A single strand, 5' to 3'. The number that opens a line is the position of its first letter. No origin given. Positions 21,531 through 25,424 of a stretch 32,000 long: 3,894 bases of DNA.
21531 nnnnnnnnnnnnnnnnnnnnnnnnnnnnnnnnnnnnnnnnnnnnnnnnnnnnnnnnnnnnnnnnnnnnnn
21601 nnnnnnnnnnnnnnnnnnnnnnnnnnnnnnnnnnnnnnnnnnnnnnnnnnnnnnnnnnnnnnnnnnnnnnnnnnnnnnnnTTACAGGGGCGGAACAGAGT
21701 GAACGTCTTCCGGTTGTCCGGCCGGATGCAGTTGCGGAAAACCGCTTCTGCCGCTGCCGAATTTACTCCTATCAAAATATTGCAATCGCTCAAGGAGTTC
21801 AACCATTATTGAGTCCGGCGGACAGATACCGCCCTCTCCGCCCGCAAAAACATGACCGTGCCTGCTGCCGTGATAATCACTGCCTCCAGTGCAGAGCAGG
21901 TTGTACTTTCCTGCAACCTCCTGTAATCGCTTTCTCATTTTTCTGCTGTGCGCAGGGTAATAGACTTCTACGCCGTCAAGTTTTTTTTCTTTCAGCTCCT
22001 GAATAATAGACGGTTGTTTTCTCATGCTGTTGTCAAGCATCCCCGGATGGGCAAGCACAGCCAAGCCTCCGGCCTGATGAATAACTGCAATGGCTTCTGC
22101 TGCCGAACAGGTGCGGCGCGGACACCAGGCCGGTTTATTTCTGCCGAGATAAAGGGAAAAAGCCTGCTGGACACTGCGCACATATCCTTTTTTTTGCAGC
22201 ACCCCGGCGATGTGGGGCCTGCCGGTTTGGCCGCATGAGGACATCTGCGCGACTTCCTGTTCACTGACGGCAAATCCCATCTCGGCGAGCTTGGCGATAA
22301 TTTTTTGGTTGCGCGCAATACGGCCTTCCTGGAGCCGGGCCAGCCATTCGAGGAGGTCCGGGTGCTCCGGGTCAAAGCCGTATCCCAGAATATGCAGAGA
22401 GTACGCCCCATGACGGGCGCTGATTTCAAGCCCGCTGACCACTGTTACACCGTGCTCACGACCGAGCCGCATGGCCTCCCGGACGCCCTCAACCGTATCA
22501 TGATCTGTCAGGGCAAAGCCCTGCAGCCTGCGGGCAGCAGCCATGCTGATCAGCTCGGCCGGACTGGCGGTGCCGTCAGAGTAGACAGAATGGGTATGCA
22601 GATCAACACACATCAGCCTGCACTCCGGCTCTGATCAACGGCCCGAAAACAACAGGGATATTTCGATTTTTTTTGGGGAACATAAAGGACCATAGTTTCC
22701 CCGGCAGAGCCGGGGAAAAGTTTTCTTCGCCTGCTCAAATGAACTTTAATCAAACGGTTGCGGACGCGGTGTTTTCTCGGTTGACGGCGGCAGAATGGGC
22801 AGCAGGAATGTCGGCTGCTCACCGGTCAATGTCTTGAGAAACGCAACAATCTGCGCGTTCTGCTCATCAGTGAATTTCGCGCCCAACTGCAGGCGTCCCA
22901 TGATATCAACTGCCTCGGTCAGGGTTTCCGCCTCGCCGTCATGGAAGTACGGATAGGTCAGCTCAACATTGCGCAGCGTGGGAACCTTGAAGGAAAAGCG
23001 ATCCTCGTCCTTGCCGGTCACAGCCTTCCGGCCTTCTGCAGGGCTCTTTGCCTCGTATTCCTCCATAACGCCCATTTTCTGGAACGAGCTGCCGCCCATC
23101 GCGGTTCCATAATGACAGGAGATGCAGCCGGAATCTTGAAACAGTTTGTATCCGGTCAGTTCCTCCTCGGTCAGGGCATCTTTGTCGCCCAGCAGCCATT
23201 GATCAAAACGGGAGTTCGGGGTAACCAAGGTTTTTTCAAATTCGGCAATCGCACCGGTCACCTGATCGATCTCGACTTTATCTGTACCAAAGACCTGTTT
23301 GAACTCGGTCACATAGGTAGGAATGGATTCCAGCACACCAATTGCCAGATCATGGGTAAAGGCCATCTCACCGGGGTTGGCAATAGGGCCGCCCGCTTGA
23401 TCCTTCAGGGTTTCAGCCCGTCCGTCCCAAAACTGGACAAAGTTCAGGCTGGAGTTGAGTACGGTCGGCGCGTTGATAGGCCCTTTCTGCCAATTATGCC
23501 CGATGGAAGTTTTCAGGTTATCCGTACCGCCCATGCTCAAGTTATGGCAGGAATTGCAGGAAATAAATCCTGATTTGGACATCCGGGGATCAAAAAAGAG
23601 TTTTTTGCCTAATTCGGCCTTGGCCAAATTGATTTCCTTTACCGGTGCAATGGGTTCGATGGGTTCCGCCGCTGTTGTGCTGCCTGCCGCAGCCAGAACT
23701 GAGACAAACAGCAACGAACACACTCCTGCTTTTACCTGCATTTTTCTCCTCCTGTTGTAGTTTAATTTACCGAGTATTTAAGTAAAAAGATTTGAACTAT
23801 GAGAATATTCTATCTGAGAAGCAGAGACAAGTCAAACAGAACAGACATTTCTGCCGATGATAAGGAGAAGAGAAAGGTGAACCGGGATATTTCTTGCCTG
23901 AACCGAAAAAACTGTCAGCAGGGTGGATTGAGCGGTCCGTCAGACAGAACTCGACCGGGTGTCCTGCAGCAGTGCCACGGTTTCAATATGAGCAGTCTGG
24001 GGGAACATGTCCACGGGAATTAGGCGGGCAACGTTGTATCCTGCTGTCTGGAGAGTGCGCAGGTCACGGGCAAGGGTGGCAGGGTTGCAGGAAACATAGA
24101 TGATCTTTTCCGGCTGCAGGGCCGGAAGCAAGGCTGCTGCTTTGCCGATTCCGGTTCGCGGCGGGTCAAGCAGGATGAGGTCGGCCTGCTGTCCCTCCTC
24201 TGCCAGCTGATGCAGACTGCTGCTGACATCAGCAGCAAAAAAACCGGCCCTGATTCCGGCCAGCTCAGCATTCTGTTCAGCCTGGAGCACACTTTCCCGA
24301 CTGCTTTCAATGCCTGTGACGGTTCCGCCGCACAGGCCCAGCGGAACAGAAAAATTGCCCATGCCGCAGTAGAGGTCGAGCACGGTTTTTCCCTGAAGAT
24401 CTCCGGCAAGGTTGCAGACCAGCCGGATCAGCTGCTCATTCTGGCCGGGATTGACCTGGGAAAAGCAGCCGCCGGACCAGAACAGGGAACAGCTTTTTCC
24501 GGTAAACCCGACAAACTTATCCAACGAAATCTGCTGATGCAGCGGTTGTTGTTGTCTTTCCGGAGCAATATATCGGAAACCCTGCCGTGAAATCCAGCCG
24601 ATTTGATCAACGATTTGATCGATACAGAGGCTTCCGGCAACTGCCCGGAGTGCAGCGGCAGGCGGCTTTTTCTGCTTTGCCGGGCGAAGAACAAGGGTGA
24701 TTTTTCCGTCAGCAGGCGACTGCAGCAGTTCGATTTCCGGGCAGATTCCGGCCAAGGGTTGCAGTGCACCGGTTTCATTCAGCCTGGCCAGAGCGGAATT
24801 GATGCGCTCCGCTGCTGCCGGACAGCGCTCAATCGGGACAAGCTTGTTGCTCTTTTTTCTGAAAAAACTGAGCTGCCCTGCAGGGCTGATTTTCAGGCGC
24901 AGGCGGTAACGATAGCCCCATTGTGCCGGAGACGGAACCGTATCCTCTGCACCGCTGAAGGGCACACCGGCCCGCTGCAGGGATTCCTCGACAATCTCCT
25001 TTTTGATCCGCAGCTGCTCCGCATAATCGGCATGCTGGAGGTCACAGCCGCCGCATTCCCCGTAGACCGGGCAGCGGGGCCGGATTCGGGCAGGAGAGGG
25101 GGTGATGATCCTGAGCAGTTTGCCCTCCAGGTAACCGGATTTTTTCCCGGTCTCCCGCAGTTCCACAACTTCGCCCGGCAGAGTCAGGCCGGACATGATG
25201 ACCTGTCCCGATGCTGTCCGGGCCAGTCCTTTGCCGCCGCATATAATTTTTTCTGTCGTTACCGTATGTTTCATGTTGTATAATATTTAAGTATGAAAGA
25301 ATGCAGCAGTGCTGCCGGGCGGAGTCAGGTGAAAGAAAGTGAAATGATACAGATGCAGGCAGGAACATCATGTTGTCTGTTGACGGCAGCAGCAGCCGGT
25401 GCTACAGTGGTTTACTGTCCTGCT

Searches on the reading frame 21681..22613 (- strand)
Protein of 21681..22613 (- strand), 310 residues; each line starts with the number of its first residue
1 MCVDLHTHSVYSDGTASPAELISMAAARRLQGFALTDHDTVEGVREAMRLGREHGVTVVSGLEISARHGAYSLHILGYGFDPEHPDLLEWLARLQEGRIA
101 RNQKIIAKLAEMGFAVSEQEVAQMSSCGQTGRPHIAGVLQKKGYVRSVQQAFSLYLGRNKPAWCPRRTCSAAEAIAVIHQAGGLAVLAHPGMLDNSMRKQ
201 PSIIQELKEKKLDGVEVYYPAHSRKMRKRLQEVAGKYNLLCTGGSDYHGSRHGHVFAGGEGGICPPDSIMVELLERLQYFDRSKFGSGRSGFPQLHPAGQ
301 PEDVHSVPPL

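Call 78: search_protein_families(library=pfam, proteins=[window:21681-22613:-], max_evalue=0.00001)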
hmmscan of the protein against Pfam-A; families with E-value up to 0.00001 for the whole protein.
window:21681-22613:- (310 aa): 1 family
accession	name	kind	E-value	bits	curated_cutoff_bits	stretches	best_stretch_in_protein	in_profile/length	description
PF02811.25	PHP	-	1.1e-11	45.8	26.4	1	4-68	1-68/164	PHP domain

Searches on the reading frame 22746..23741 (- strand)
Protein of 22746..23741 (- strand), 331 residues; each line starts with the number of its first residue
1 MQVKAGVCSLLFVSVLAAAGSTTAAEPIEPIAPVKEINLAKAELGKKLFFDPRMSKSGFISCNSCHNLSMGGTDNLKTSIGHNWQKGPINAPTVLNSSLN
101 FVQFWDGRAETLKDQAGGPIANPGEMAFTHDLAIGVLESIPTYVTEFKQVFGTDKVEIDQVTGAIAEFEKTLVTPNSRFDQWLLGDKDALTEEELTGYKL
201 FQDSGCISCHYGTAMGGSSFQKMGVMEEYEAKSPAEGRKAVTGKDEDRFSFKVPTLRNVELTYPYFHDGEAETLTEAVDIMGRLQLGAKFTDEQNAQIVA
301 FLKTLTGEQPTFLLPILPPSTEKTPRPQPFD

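Call 78: search_protein_families(library=pfam, proteins=[window:22746-23741:-], max_evalue=0.00001)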
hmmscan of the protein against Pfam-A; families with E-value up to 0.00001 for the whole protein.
window:22746-23741:- (331 aa): 2 families
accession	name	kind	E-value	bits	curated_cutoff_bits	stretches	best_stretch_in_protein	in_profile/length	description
PF03150.19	CCP_MauG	-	2.1e-60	204.1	25.6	1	40-187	2-148/149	Di-haem cytochrome c peroxidase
PF00034.26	Cytochrom_C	-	1.7e-08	36.1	21.3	0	197-305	4-89/90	Cytochrome c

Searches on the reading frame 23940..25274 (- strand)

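Call 78: search_protein_families(library=pfam, proteins=[window:23940-25274:-], max_evalue=0.00001)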
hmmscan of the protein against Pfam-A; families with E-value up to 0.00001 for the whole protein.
window:23940-25274:- (444 aa): 5 families
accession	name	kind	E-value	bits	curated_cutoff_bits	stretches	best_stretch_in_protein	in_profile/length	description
PF05958.17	tRNA_U5-meth_tr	-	4.6e-26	92.1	23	1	84-437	2-355/357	tRNA (Uracil-5-)-methyltransferase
PF03602.21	Cons_hypoth95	-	4.1e-07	30.3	24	1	290-396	37-152/182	Conserved hypothetical protein 95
PF13847.12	Methyltransf_31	-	9.9e-07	29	27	1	294-370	3-81/145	Methyltransferase domain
PF13649.12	Methyltransf_25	-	2.1e-06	28.7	27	1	298-368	1-69/97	Methyltransferase domain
PF09445.16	Methyltransf_15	-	3.7e-06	27.1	22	1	296-376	2-84/165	RNA cap guanine-N2 methyltransferase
